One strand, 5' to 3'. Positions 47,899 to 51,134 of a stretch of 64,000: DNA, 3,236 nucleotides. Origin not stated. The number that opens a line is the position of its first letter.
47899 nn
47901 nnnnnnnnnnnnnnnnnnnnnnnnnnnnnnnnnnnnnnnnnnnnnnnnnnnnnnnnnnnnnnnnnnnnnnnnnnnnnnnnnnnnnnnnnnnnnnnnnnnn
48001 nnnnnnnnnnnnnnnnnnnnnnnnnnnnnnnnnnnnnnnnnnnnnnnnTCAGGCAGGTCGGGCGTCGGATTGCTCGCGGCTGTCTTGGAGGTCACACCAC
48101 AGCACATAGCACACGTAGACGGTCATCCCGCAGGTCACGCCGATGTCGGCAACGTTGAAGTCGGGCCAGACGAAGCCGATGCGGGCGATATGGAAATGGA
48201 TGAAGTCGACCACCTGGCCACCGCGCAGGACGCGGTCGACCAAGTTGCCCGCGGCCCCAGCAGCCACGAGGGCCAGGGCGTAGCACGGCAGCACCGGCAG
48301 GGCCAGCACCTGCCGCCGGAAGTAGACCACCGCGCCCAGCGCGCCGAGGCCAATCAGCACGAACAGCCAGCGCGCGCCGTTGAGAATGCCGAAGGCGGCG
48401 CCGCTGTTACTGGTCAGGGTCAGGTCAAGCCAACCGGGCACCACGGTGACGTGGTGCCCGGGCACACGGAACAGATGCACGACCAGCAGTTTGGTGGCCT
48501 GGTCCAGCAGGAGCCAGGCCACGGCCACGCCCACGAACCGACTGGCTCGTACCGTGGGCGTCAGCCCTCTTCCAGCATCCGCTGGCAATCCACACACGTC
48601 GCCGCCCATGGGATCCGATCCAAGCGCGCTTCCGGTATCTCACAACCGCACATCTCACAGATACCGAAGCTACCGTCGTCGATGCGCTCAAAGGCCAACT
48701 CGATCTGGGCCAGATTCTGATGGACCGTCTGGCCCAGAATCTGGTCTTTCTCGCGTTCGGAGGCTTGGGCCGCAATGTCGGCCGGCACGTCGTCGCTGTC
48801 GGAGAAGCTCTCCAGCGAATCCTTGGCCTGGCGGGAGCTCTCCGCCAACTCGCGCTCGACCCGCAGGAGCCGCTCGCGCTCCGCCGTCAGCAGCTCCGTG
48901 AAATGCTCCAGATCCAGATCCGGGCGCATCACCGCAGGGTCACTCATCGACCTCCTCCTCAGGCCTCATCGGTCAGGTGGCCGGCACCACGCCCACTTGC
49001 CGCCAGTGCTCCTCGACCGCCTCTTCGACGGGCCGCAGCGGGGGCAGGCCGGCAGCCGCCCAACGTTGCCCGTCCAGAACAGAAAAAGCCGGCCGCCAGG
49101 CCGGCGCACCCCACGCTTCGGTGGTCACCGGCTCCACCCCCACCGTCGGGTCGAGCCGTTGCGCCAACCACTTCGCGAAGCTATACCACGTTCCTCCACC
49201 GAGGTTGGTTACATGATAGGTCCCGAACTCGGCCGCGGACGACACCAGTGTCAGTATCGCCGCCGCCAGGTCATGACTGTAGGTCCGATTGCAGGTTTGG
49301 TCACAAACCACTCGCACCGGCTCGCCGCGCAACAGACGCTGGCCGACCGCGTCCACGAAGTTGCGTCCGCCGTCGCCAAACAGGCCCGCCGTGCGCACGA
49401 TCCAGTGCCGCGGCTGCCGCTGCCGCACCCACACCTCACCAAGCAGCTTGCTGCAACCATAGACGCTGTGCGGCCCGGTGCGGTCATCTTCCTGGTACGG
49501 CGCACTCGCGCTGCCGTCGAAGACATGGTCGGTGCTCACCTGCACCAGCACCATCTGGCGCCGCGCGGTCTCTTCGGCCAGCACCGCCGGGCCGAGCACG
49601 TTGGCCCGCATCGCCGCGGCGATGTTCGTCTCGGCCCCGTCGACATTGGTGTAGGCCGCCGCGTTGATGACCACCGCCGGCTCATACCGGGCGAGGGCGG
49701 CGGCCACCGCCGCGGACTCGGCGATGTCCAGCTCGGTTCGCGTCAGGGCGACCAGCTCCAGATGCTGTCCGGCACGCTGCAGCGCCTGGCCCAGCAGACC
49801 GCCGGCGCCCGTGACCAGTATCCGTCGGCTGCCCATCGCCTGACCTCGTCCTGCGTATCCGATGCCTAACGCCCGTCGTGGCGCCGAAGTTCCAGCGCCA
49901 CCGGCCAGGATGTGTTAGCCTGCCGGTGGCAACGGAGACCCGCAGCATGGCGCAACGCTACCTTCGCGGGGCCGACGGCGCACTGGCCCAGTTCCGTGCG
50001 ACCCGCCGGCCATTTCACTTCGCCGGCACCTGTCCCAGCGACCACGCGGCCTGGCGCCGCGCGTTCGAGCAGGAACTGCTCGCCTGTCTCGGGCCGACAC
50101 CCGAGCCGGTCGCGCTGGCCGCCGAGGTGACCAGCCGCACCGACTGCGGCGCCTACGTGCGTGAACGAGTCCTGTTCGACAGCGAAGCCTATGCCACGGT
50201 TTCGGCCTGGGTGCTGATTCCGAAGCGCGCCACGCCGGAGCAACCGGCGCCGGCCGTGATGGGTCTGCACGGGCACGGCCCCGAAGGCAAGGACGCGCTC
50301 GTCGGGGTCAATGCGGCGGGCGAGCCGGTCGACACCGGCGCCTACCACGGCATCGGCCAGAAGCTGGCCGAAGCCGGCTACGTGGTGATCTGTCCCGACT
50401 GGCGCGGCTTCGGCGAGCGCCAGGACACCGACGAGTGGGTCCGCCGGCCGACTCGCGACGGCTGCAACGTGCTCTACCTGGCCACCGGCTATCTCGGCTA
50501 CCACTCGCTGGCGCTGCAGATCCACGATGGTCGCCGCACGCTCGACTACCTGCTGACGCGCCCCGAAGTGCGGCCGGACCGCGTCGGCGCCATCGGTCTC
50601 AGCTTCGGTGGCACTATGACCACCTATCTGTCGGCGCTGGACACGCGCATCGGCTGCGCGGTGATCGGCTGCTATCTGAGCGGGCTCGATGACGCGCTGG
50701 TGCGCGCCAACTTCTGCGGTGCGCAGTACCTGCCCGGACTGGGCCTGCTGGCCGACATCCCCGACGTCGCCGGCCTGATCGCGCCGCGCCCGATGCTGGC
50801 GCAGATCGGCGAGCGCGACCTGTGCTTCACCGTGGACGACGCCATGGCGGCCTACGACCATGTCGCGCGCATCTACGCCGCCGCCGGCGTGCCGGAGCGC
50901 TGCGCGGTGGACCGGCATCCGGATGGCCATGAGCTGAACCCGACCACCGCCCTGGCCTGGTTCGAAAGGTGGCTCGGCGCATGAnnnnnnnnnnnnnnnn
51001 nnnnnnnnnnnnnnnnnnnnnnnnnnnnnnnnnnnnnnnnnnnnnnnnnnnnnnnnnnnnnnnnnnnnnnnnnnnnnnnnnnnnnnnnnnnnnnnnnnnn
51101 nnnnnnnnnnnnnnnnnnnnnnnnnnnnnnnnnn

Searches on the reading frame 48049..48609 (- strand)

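Call 5: search_protein_families(library=pfam, proteins=[window:48049-48609:-], max_evalue=0.01)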
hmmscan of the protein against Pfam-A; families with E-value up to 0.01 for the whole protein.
window:48049-48609:- (186 aa): 1 family
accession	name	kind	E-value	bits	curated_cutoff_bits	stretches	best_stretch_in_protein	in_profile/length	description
PF01252.23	Peptidase_A8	-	7.7e-33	114.1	25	1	28-170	1-141/142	Signal peptidase (SPase) II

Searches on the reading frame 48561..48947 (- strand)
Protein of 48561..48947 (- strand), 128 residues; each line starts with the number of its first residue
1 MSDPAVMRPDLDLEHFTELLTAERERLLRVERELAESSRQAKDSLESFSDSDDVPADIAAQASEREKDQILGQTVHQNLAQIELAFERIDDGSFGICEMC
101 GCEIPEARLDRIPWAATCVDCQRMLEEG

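Call 5: search_protein_families(library=pfam, proteins=[window:48561-48947:-], max_evalue=0.01)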
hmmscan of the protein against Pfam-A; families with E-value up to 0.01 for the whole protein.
window:48561-48947:- (128 aa): 1 family
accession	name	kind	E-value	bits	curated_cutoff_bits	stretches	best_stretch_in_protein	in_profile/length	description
PF01258.23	zf-dskA_traR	-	6.9e-12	45.6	24.9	1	92-123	1-32/36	Prokaryotic dksA/traR C4-type zinc finger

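Call 35: find_encoding_contigs(protein=window:48561-48947:-, flank=10000, max_places=10)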
Protein window:48561-48947:- (128 aa): 3 contigs read that carry it; 3 places shown.
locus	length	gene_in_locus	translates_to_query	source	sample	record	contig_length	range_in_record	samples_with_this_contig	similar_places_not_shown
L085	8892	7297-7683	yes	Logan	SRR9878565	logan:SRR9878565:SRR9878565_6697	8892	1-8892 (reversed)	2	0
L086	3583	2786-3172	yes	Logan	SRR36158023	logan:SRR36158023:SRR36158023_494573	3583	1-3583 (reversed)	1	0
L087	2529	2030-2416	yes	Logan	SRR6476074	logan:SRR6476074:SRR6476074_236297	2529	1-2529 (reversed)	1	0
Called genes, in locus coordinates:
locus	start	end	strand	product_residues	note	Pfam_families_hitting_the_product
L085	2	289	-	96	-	?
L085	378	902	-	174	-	-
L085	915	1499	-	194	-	-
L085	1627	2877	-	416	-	-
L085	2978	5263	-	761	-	-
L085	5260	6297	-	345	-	PF12715:Abhydrolase_7, PF00561:Abhydrolase_1 (faint), PF01738:DLH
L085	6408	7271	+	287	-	PF01370:Epimerase, PF04321:RmlD_sub_bind, PF16363:GDP_Man_Dehyd, PF02719:Polysacc_synt_2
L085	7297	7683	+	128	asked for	PF01258:zf-dskA_traR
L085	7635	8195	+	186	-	PF01252:Peptidase_A8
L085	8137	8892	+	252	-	?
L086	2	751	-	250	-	?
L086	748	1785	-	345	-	PF12715:Abhydrolase_7, PF01738:DLH (weak)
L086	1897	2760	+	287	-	PF01370:Epimerase, PF04321:RmlD_sub_bind, PF16363:GDP_Man_Dehyd, PF02719:Polysacc_synt_2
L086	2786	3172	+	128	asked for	PF01258:zf-dskA_traR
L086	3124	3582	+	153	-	?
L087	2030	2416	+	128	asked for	PF01258:zf-dskA_traR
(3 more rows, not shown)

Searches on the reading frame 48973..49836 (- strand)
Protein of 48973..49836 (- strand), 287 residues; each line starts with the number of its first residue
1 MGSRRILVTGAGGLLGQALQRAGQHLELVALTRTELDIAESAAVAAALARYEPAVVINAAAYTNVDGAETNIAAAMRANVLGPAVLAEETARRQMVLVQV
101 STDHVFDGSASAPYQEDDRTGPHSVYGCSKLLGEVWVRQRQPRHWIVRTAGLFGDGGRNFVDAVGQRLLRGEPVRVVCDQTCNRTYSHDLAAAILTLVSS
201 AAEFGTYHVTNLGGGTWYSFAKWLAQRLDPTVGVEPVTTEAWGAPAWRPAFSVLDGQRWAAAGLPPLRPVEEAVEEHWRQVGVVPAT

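Call 5: search_protein_families(library=pfam, proteins=[window:48973-49836:-], max_evalue=0.01)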
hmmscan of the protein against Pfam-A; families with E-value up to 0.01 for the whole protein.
window:48973-49836:- (287 aa): 6 families
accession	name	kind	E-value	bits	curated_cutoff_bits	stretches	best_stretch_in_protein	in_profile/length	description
PF04321.23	RmlD_sub_bind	-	1.9e-82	277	27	1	5-278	2-282/287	RmlD substrate binding domain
PF01370.27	Epimerase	-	8.1e-26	91.3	20.9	1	6-213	1-240/240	NAD dependent epimerase/dehydratase family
PF16363.11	GDP_Man_Dehyd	-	7.6e-14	52.3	27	1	31-140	54-167/332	GDP-mannose 4,6 dehydratase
PF02719.21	Polysacc_synt_2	-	2.1e-09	37.4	20.2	1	36-137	61-149/293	Polysaccharide biosynthesis protein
PF07993.18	NAD_binding_4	-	0.00062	19.4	20.1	1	54-143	90-194/258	Male sterility protein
PF01073.25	3Beta_HSD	-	0.002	17.6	22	0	34-195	50-226/280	3-beta hydroxysteroid dehydrogenase/isomerase family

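Call 37: list_cluster_members(proteins=[window:48973-49836:-, window:48561-48947:-, window:48049-48609:-, window:47082-48107:-, window:46491-46955:-, window:45992-46402:-, window:49947-50984:+, window:50981-53266:+, window:53367-54617:+, window:55342-55866:+])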
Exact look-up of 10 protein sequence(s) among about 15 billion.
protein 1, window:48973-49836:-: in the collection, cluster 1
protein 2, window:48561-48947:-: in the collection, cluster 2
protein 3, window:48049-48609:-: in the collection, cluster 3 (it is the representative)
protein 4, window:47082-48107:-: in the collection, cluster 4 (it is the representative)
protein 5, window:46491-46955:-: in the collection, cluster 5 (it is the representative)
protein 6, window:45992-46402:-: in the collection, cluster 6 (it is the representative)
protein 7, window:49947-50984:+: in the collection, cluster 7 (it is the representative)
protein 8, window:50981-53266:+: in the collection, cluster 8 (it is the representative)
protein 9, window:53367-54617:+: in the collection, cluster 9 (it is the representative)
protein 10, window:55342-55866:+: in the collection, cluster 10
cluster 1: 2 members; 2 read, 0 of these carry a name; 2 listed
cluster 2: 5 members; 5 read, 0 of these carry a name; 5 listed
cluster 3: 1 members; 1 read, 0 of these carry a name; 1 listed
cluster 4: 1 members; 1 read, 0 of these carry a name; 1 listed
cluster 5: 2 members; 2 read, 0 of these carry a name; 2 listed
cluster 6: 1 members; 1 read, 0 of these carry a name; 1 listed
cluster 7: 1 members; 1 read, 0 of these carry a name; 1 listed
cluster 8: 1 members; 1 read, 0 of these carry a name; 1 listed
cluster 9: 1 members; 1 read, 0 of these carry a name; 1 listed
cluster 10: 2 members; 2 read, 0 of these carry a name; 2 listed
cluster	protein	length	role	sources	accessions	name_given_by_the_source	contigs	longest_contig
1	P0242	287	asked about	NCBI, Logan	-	-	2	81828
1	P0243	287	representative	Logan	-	-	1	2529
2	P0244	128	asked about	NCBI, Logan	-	-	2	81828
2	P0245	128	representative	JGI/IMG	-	-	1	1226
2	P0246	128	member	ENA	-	-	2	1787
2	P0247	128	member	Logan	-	-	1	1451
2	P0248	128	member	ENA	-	-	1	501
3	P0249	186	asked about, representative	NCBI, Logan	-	-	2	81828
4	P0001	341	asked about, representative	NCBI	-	-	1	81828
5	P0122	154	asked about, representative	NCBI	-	-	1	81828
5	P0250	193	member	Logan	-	-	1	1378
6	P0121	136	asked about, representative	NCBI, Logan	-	-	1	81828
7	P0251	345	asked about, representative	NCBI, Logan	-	-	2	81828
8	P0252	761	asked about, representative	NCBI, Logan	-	-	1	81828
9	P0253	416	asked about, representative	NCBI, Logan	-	-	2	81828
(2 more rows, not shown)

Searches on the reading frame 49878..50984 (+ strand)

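Call 22: search_protein_families(library=pfam, proteins=[window:49878-50984:+], max_evalue=0.00001)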
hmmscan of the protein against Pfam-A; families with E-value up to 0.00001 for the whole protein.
window:49878-50984:+ (368 aa): 2 families
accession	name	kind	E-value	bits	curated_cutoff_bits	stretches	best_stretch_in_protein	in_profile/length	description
PF12715.13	Abhydrolase_7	-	1.4e-10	41.4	21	1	52-315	44-317/388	Abhydrolase family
PF01738.24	DLH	-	1.9e-08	34.6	21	1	158-262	32-125/217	Dienelactone hydrolase family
